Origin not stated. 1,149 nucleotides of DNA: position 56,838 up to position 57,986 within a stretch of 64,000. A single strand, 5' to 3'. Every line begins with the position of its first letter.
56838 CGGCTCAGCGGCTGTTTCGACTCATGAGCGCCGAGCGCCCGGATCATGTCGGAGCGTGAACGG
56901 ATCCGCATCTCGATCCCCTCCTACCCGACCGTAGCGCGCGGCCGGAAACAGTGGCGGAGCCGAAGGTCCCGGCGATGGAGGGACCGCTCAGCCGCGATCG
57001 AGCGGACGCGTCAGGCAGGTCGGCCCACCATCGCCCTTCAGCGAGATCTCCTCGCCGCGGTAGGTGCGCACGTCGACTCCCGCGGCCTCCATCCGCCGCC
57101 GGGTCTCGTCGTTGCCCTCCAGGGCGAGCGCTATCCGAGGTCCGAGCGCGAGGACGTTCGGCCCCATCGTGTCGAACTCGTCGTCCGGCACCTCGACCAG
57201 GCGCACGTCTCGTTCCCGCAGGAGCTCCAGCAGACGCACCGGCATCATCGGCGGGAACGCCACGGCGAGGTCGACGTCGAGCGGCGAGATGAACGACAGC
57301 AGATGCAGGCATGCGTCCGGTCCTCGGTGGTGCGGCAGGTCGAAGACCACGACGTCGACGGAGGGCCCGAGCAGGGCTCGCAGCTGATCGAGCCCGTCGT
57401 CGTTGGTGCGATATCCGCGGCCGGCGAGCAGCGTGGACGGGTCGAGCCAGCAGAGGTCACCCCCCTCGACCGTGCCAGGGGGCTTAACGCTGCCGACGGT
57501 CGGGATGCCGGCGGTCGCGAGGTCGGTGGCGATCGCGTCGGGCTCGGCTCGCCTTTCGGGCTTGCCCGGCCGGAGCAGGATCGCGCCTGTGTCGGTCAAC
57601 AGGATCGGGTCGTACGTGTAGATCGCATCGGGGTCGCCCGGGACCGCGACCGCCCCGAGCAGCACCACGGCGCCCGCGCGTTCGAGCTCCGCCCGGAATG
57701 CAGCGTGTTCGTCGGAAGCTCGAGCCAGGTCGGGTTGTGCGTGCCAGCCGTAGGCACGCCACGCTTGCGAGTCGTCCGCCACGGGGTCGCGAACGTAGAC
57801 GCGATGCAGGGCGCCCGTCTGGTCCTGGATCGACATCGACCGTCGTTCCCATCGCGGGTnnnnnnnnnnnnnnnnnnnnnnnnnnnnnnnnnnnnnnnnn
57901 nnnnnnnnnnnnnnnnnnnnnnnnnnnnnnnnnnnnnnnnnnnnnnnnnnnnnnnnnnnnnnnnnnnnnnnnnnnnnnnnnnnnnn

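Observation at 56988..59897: Candidate uncharacterised module: DDAH-like amidinotransferase plus two paralogous pseudo-receiver proteins, one membrane-anchored with a beta-solenoid domain, divergent from giant NAD-GDH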

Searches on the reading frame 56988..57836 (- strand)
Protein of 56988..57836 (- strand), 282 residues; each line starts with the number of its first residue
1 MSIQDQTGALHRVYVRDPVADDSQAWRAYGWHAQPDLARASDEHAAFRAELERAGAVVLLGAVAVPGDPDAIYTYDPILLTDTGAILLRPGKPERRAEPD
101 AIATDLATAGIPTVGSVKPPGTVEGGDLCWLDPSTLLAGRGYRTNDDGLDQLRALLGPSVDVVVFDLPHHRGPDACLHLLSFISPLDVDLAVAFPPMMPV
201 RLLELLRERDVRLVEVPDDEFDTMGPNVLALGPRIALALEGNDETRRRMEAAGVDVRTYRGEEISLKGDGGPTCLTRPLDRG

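Call 3: search_protein_families(library=pfam, proteins=[window:56988-57836:-], max_evalue=1)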
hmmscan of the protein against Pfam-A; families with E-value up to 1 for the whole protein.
window:56988-57836:- (282 aa): 3 families
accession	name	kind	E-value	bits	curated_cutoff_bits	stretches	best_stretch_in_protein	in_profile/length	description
PF02274.22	ADI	-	5.9e-17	62.2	22.8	2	204-281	295-377/377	Arginine deiminase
PF19420.4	DDAH_eukar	-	1.4e-05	24.9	23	1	37-278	25-289/291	N,N dimethylarginine dimethylhydrolase, eukaryotic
PF20760.2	P23-45_gp39_N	-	0.17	12.3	32.3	1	194-241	33-80/94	Thermus phage P23-45 gp39, N-terminal domain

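Call 4: search_protein_families(library=ncbifam, proteins=[window:56988-57836:-], max_evalue=1)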
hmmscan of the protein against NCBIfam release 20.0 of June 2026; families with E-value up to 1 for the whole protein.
window:56988-57836:- (282 aa): 5 families
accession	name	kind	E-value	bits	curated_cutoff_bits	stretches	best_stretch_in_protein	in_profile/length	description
NF045660.1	DiMthArgaseDdahStm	equivalog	3.9e-21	76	340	1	35-275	24-245/249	dimethylargininase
NF002381.0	PRK01388.1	subfamily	2.2e-16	59.8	414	2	225-281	347-402/405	arginine deiminase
TIGR01078.1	arcA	equivalog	3.7e-14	52.3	489.1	2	225-281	350-405/408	arginine deiminase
NF045658.1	DiMArgaseDdah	equivalog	7.8e-14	52.1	450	1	33-156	24-145/254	dimethylargininase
NF045659.1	DiMArgaseDdahMtb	equivalog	7.4e-09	35.2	300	1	35-274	50-278/283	dimethylargininase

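Call 13: search_solved_structures(query=window:56988-57836:-, max_evalue=0.01, show_alignments=3)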
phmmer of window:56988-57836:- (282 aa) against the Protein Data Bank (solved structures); distinct sequences matched with E-value up to 0.01: 21.
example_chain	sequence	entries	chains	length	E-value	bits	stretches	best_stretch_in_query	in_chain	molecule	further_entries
3rhy_A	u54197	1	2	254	1.9e-13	53.8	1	33-275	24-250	N(G),N(G)-dimethylarginine dimethylaminohydrolase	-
3bpb_A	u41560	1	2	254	2.7e-13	53.3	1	33-156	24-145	dimethylarginine dimethylaminohydrolase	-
1h70_A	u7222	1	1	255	1.4e-12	50.9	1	33-158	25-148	NG, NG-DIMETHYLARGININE DIMETHYLAMINOHYDROLASE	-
4e4j_A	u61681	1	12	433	3.8e-09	39.7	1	222-281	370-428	Arginine deiminase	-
2abr_A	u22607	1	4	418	2.5e-07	33.7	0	121-198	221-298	Arginine deiminase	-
2ci1_A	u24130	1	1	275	2.9e-07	33.5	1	33-219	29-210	NG, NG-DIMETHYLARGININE DIMETHYLAMINOHYDROLASE 1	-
2c6z_A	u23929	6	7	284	3.1e-07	33.4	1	33-219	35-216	NG, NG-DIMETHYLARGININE DIMETHYLAMINOHYDROLASE 1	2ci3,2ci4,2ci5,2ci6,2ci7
7ut0_A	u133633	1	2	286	4.2e-07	33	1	33-193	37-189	N(G),N(G)-dimethylarginine dimethylaminohydrolase 1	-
2jai_A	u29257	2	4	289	4.3e-07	32.9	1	33-193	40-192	NG, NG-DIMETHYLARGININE DIMETHYLAMINOHYDROLASE 1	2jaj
7usz_A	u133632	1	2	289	4.3e-07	32.9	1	33-193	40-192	N(G),N(G)-dimethylarginine dimethylaminohydrolase 1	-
6szp_A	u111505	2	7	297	4.6e-07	32.8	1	33-193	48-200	N(G),N(G)-dimethylarginine dimethylaminohydrolase 1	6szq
3i2e_A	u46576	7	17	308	5.1e-07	32.7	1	33-193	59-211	N(G),N(G)-dimethylarginine dimethylaminohydrolase 1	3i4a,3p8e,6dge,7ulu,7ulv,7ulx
3p8p_A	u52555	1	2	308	5.1e-07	32.7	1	33-193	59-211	N(G),N(G)-dimethylarginine dimethylaminohydrolase 1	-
2aci_A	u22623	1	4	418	6.7e-07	32.3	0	222-281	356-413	Arginine deiminase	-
1rxx_A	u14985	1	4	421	6.9e-07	32.3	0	222-281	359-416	Arginine deiminase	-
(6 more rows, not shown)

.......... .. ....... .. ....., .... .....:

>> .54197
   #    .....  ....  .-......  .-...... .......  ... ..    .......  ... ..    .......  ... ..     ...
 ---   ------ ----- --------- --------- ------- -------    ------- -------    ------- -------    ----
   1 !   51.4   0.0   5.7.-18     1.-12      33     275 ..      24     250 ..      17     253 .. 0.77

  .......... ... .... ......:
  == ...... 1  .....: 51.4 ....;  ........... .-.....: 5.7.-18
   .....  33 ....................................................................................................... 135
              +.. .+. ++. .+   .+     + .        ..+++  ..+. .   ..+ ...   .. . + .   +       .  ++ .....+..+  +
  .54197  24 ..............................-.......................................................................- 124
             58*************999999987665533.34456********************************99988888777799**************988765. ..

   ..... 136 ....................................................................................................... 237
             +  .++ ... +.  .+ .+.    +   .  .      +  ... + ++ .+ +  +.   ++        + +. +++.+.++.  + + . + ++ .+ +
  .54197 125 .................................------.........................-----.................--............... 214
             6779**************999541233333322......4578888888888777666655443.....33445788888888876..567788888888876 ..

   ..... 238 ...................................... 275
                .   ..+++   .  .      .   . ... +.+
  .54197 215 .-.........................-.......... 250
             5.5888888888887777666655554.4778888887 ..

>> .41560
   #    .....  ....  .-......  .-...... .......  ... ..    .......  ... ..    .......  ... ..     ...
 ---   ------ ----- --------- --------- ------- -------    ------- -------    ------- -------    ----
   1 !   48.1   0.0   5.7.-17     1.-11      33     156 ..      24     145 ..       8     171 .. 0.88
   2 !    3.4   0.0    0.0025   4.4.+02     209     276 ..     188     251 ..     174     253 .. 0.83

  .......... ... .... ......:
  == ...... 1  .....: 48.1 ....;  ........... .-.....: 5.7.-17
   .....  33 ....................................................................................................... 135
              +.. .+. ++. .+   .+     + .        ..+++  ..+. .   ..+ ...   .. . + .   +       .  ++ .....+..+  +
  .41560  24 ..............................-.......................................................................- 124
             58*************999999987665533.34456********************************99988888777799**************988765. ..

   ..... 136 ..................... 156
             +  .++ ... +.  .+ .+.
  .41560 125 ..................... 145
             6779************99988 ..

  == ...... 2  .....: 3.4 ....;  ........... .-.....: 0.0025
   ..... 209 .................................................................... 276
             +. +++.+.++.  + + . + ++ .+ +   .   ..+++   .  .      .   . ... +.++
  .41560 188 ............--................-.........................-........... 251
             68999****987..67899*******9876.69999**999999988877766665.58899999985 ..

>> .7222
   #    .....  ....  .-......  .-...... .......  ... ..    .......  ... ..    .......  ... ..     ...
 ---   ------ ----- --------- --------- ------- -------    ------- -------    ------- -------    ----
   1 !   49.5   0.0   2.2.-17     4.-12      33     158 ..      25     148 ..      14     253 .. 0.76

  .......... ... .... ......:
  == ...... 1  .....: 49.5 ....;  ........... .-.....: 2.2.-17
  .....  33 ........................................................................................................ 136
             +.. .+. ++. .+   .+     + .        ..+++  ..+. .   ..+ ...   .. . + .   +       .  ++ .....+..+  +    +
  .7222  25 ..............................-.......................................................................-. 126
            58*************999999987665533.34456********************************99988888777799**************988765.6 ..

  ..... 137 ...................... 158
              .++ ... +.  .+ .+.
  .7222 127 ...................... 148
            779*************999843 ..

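Call 51: find_homologous_proteins(query=window:56988-57836:-, max_evalue=0.00001)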
Query window:56988-57836:- (282 aa): 7734 proteins with E <= 0.00001 among 8000 candidates; the best 120 are listed.
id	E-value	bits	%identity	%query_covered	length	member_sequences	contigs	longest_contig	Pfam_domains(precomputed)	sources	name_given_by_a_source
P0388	3.3e-184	629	100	100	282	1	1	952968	PF19420.6,PF02274.23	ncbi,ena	-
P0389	4.4e-183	625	99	100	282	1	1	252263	PF02274.23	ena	-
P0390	1.5e-182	624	99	100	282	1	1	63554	PF02274.23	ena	-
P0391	7.1e-170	582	93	100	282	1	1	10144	PF02274.23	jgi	jgi:dimethylargininase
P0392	1.2e-158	545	86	100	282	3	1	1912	PF02274.23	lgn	-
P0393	7.4e-155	533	85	100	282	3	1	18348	PF19420.6,PF02274.23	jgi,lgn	jgi:N-dimethylarginine dimethylaminohydrolase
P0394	6.0e-152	523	82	100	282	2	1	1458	PF19420.6,PF02274.23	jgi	jgi:N-dimethylarginine dimethylaminohydrolase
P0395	3.6e-140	485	78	100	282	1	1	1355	PF02274.23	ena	-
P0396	8.5e-140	483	77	100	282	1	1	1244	PF19420.6,PF02274.23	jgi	-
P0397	4.9e-138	478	77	100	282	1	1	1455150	PF19420.6,PF02274.23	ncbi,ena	-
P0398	9.8e-136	470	75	100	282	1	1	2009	PF02274.23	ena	-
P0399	7.8e-135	467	74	100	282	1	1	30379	PF02274.23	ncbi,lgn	-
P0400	1.1e-134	467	75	100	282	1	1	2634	PF19420.6,PF02274.23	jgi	jgi:dimethylargininase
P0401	3.7e-134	465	74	100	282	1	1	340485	PF19420.6,PF02274.23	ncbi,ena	-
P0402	4.7e-134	464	76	100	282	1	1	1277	PF19420.6,PF02274.23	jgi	jgi:dimethylargininase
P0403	3.1e-133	462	75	99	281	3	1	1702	PF19420.6,PF02274.23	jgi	jgi:dimethylargininase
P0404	5.1e-133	461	74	100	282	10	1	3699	PF19420.6,PF02274.23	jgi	jgi:dimethylargininase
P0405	6.7e-133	461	74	100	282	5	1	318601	PF19420.6,PF02274.23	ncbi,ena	-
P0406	9.1e-133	460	73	100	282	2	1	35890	PF19420.6,PF02274.23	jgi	jgi:N-dimethylarginine dimethylaminohydrolase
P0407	1.9e-132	459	73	100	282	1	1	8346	PF19420.6,PF02274.23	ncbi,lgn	-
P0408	2.1e-132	459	73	100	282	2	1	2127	PF19420.6,PF02274.23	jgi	jgi:dimethylargininase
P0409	2.5e-132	459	73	100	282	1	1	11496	PF19420.6,PF02274.23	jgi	jgi:dimethylargininase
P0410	4.1e-132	458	75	99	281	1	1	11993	PF02274.23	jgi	jgi:dimethylargininase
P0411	4.4e-132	458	73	100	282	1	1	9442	PF19420.6,PF02274.23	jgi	jgi:dimethylargininase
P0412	6.0e-132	458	73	100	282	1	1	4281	PF19420.6,PF02274.23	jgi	jgi:N-dimethylarginine dimethylaminohydrolase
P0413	7.4e-132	457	73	100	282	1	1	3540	PF19420.6,PF02274.23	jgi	jgi:N-dimethylarginine dimethylaminohydrolase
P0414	8.9e-132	457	74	100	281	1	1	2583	PF19420.6,PF02274.23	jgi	jgi:N-dimethylarginine dimethylaminohydrolase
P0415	9.5e-132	457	76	96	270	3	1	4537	PF19420.6,PF02274.23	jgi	-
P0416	1.1e-131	457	74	100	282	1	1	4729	PF19420.6,PF02274.23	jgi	jgi:dimethylargininase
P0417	1.1e-131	457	73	100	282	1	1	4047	PF19420.6,PF02274.23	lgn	-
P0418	1.2e-131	457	74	100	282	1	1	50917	PF19420.6,PF02274.23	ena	-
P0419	1.3e-131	456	72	100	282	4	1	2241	PF19420.6,PF02274.23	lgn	-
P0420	1.5e-131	456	74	100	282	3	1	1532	PF19420.6,PF02274.23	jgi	jgi:N-dimethylarginine dimethylaminohydrolase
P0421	2.1e-131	456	73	100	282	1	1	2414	PF19420.6,PF02274.23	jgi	jgi:dimethylargininase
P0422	2.2e-131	456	77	96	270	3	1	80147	PF19420.6,PF02274.23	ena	-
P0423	3.4e-131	455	73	100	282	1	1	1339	PF19420.6,PF02274.23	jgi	jgi:dimethylargininase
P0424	6.1e-131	454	73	100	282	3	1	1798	PF19420.6,PF02274.23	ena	-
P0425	6.7e-131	454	73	100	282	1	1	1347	PF19420.6,PF02274.23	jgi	jgi:N-dimethylarginine dimethylaminohydrolase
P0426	8.7e-131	454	73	100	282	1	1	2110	PF19420.6,PF02274.23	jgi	jgi:N-dimethylarginine dimethylaminohydrolase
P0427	1.0e-130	454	73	100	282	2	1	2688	PF19420.6,PF02274.23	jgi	jgi:N-dimethylarginine dimethylaminohydrolase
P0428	1.0e-130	454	73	100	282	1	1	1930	PF19420.6,PF02274.23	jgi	jgi:dimethylargininase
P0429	1.3e-130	453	71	100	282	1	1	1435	PF19420.6,PF02274.23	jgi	jgi:N-dimethylarginine dimethylaminohydrolase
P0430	1.4e-130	453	73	100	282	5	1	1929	PF19420.6,PF02274.23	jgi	jgi:dimethylargininase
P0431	1.6e-130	453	74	100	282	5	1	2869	PF19420.6,PF02274.23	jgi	jgi:N-dimethylarginine dimethylaminohydrolase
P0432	1.7e-130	453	73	100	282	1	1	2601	PF19420.6,PF02274.23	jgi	jgi:N-dimethylarginine dimethylaminohydrolase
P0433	2.4e-130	452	72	100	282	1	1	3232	PF19420.6,PF02274.23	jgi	jgi:N-dimethylarginine dimethylaminohydrolase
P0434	3.1e-130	452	72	100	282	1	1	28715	PF19420.6,PF02274.23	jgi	jgi:dimethylargininase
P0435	4.2e-130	452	74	100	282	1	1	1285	PF19420.6,PF02274.23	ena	-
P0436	5.5e-130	451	73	100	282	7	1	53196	PF19420.6,PF02274.23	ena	-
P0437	6.1e-130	451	73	100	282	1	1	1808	PF19420.6,PF02274.23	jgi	jgi:dimethylargininase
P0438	6.2e-130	451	72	100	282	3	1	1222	PF19420.6,PF02274.23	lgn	-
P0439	7.4e-130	451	72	100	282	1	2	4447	PF19420.6,PF02274.23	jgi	jgi:dimethylargininase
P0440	8.6e-130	450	73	100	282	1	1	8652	PF19420.6,PF02274.23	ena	-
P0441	1.0e-129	450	74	99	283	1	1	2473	PF19420.6,PF02274.23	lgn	-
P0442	1.5e-129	450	72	100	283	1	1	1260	PF19420.6,PF02274.23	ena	-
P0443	2.3e-129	449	72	100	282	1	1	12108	PF19420.6,PF02274.23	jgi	jgi:N-dimethylarginine dimethylaminohydrolase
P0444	3.1e-129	449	73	100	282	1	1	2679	PF19420.6,PF02274.23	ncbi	-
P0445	3.5e-129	448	72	100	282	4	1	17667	PF19420.6,PF02274.23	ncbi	-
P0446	6.1e-129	448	71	100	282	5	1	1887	PF19420.6,PF02274.23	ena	-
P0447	6.1e-129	448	72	100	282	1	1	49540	PF19420.6,PF02274.23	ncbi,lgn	-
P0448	6.2e-129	448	72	100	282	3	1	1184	PF19420.6,PF02274.23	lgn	-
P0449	6.3e-129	448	72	100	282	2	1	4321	PF19420.6,PF02274.23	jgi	jgi:N-dimethylarginine dimethylaminohydrolase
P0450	1.4e-128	446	72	100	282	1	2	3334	PF19420.6,PF02274.23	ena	-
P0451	2.0e-128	446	74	96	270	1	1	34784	PF02274.23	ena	-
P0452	2.4e-128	446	72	100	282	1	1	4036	PF19420.6,PF02274.23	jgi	jgi:dimethylargininase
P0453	3.3e-128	445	73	100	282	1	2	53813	PF02274.23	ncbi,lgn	ncbi:MAG: arginine deiminase family protein [Actinomycetota bacterium]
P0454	3.5e-128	445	73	100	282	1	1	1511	PF19420.6,PF02274.23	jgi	jgi:N-dimethylarginine dimethylaminohydrolase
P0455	3.7e-128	445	73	100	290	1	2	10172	PF19420.6,PF02274.23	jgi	jgi:dimethylargininase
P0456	4.3e-128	445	72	100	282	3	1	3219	PF19420.6,PF02274.23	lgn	-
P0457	4.8e-128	445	70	100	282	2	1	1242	PF19420.6,PF02274.23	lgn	-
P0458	6.2e-128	444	73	100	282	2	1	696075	PF19420.6,PF02274.23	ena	-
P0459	7.3e-128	444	71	100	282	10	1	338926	PF19420.6,PF02274.23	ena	-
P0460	8.6e-128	444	72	100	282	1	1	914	PF19420.6,PF02274.23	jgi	jgi:dimethylargininase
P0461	9.3e-128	444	70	100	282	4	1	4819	PF19420.6,PF02274.23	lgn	-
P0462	1.3e-127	443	72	100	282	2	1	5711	PF19420.6,PF02274.23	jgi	jgi:N-dimethylarginine dimethylaminohydrolase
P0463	1.4e-127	443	70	100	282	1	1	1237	PF19420.6,PF02274.23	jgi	jgi:dimethylargininase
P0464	1.9e-127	443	72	100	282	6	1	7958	PF19420.6,PF02274.23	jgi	jgi:N-dimethylarginine dimethylaminohydrolase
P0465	2.0e-127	443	71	100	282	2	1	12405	PF19420.6,PF02274.23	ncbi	ncbi:MAG: dimethylarginine dimethylaminohydrolase family protein [Actinomycetota bacterium]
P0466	2.1e-127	443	70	100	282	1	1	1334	PF02274.23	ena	-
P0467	2.2e-127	443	72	100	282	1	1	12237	PF19420.6,PF02274.23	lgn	-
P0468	2.6e-127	442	74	96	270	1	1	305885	PF19420.6,PF02274.23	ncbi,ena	-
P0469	2.9e-127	442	76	96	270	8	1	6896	PF19420.6,PF02274.23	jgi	jgi:N-dimethylarginine dimethylaminohydrolase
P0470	3.5e-127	442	72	100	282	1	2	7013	PF19420.6,PF02274.23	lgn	-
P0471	3.8e-127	442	71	100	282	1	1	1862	PF19420.6,PF02274.23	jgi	jgi:dimethylargininase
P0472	3.8e-127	442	72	100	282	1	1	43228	PF19420.6,PF02274.23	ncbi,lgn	ncbi:MAG: dimethylarginine dimethylaminohydrolase family protein [Actinomycetota bacterium]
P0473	3.9e-127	442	72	100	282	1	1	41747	PF19420.6,PF02274.23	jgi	jgi:N-dimethylarginine dimethylaminohydrolase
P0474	9.4e-127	441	74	95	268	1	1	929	PF19420.6,PF02274.23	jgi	jgi:N-dimethylarginine dimethylaminohydrolase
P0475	1.1e-126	440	70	100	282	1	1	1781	PF19420.6,PF02274.23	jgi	jgi:dimethylargininase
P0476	1.2e-126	440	70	100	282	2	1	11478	PF19420.6,PF02274.23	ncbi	ncbi:MAG: arginine deiminase family protein [Actinomycetota bacterium]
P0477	1.5e-126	440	71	100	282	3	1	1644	PF19420.6,PF02274.23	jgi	jgi:dimethylargininase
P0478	1.6e-126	440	72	100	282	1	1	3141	PF19420.6,PF02274.23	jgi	-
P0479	3.3e-126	439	73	96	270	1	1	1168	PF02274.23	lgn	-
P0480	3.5e-126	439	74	96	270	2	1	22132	PF19420.6,PF02274.23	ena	-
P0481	3.5e-126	439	72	100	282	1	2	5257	PF19420.6,PF02274.23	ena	-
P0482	5.5e-126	438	73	96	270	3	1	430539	PF19420.6,PF02274.23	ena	-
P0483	6.6e-126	438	70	100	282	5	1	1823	PF19420.6,PF02274.23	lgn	-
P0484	7.0e-126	438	71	99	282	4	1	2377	PF19420.6,PF02274.23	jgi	jgi:N-dimethylarginine dimethylaminohydrolase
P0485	7.4e-126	438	72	100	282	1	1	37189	PF19420.6,PF02274.23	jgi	jgi:dimethylargininase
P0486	7.6e-126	438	73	100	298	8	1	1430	PF19420.6,PF02274.23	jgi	-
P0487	9.4e-126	437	71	100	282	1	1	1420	PF19420.6,PF02274.23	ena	-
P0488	1.2e-125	437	71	100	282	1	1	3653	PF19420.6,PF02274.23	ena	-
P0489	1.3e-125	437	71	100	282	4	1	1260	PF02274.23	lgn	-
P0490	1.4e-125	437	71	100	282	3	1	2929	PF19420.6,PF02274.23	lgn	-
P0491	1.6e-125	436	72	100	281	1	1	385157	PF19420.6,PF02274.23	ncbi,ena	-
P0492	1.8e-125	436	71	100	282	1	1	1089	PF19420.6,PF02274.23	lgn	-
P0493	1.8e-125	436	71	100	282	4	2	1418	PF19420.6,PF02274.23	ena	-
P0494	2.2e-125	436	71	100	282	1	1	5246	PF19420.6,PF02274.23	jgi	jgi:N-dimethylarginine dimethylaminohydrolase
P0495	2.4e-125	436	70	100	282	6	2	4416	PF19420.6,PF02274.23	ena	-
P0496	2.8e-125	436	73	96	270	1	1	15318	PF19420.6,PF02274.23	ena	-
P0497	3.8e-125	435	72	96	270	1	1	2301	PF19420.6,PF02274.23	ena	-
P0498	7.8e-125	434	72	100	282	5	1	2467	PF19420.6,PF02274.23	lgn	-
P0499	9.3e-125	434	70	100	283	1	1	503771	PF02274.23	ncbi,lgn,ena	-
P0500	9.5e-125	434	70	100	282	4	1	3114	PF19420.6,PF02274.23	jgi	jgi:N-dimethylarginine dimethylaminohydrolase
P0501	9.8e-125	434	71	100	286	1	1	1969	PF19420.6,PF02274.23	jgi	jgi:N-dimethylarginine dimethylaminohydrolase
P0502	1.1e-124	434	71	100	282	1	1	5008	PF19420.6,PF02274.23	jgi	jgi:N-dimethylarginine dimethylaminohydrolase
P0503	1.3e-124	433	70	99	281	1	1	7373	PF19420.6,PF02274.23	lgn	-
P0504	1.5e-124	433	70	100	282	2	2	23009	PF19420.6,PF02274.23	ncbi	ncbi:MAG: dimethylarginine dimethylaminohydrolase family protein [Actinomycetota bacterium]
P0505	1.5e-124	433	70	100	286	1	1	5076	PF19420.6,PF02274.23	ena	-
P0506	3.2e-124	432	73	96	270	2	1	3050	PF19420.6,PF02274.23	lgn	-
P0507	3.3e-124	432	70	100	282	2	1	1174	PF19420.6,PF02274.23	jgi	-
